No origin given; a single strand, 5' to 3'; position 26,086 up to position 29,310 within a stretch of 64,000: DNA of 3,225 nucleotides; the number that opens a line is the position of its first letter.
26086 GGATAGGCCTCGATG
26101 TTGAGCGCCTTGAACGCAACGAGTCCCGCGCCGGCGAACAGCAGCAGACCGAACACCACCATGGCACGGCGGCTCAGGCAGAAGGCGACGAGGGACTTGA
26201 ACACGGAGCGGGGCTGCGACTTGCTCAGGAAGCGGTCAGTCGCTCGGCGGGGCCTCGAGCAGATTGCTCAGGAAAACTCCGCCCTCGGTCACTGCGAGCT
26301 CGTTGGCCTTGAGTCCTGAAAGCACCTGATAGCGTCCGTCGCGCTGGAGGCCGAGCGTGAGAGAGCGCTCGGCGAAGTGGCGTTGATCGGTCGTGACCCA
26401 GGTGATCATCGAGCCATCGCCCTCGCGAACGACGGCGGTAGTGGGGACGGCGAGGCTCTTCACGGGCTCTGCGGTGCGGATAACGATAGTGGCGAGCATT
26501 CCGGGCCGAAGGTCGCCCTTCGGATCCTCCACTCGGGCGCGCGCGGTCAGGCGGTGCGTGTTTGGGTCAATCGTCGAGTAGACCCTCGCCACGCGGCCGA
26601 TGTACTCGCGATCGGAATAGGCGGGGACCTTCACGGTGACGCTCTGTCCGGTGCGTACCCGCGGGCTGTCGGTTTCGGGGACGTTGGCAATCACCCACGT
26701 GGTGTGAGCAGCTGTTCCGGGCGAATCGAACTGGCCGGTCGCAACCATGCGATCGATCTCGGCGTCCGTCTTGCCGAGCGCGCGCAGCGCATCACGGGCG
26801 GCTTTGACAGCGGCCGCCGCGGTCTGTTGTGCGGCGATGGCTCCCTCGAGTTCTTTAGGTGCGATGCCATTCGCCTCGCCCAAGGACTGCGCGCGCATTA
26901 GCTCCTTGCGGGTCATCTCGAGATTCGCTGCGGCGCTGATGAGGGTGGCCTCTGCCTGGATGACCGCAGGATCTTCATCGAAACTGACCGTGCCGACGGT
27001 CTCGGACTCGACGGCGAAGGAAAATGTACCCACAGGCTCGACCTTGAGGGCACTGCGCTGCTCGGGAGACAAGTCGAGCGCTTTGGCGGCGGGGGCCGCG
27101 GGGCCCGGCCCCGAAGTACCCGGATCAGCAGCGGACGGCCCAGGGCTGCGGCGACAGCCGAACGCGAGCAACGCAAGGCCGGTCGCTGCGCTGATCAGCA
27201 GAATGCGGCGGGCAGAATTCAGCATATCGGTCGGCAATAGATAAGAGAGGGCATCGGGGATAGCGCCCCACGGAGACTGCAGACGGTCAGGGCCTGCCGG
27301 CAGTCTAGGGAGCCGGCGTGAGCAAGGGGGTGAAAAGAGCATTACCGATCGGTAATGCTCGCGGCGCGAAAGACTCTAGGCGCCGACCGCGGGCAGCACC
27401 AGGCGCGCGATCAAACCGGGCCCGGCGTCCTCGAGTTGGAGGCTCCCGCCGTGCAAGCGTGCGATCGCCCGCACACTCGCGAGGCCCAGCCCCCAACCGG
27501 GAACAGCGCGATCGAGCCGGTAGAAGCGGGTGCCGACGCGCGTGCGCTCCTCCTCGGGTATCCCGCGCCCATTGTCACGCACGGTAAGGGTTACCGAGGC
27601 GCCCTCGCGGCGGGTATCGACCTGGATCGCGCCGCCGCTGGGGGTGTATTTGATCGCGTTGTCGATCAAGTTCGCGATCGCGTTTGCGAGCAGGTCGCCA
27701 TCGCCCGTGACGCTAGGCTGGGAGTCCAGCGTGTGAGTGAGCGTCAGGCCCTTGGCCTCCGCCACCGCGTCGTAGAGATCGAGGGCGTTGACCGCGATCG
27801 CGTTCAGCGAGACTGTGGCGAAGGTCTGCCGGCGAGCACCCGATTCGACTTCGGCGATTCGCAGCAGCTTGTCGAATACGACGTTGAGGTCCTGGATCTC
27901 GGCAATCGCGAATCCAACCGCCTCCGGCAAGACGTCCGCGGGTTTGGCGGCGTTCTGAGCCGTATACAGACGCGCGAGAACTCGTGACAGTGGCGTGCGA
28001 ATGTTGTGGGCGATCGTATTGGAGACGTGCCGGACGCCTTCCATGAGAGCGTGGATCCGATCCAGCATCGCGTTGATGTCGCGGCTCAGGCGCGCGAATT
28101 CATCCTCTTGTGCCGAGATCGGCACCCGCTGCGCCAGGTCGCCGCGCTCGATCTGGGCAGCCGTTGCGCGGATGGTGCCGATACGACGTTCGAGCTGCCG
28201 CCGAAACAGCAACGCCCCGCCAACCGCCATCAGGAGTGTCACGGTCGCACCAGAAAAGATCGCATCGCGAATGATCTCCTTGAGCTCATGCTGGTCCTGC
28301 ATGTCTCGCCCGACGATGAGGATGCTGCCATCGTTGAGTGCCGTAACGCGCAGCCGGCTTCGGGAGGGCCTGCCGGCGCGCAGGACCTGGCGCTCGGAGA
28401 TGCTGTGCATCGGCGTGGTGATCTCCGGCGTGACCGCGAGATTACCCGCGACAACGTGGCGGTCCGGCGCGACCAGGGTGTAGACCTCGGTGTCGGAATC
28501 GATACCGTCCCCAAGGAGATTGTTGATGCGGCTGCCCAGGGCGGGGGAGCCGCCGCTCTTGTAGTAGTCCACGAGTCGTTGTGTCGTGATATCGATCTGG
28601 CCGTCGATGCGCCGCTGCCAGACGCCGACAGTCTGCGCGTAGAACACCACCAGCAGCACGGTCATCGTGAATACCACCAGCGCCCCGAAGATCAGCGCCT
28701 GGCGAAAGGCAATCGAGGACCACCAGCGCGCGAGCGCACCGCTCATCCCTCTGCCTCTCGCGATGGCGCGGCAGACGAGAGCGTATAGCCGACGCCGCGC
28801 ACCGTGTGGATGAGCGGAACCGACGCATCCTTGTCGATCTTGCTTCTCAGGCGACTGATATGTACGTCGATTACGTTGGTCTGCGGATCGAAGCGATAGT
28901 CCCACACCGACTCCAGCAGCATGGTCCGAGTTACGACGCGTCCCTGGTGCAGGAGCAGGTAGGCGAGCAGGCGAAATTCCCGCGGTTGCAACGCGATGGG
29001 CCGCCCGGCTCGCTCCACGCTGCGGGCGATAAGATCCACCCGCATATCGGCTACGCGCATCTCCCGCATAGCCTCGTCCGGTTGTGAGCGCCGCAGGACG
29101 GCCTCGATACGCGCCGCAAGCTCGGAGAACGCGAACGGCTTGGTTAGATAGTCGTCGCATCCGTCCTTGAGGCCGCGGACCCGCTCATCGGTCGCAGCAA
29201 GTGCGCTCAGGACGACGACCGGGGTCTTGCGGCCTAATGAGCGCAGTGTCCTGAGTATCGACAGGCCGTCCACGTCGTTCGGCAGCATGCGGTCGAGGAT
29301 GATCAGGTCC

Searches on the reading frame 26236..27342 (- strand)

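Call 76: search_protein_families(library=pfam, proteins=[window:26236-27342:-], max_evalue=0.00001)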
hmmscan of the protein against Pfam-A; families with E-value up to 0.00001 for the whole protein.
window:26236-27342:- (368 aa): 2 families
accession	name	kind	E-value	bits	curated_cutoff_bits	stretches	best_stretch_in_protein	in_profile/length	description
PF16576.10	HlyD_D23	-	5.2e-21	75.4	30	1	213-284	143-214/214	Barrel-sandwich domain of CusB or HlyD membrane-fusion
PF13437.12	HlyD_3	-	1.1e-11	45.8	22.2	1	214-281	35-106/106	HlyD family secretion protein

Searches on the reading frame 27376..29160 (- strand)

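Call 76: search_protein_families(library=pfam, proteins=[window:27376-29160:-], max_evalue=0.00001)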
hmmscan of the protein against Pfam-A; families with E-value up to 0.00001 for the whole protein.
window:27376-29160:- (594 aa): 2 families
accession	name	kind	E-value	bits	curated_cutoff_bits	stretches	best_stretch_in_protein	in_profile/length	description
PF02518.31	HATPase_c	-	7.9e-24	84.7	26.4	1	486-590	1-108/111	Histidine kinase-, DNA gyrase B-, and HSP90-like ATPase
PF00672.30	HAMP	-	2.2e-09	37.9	25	1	320-371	3-53/53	HAMP domain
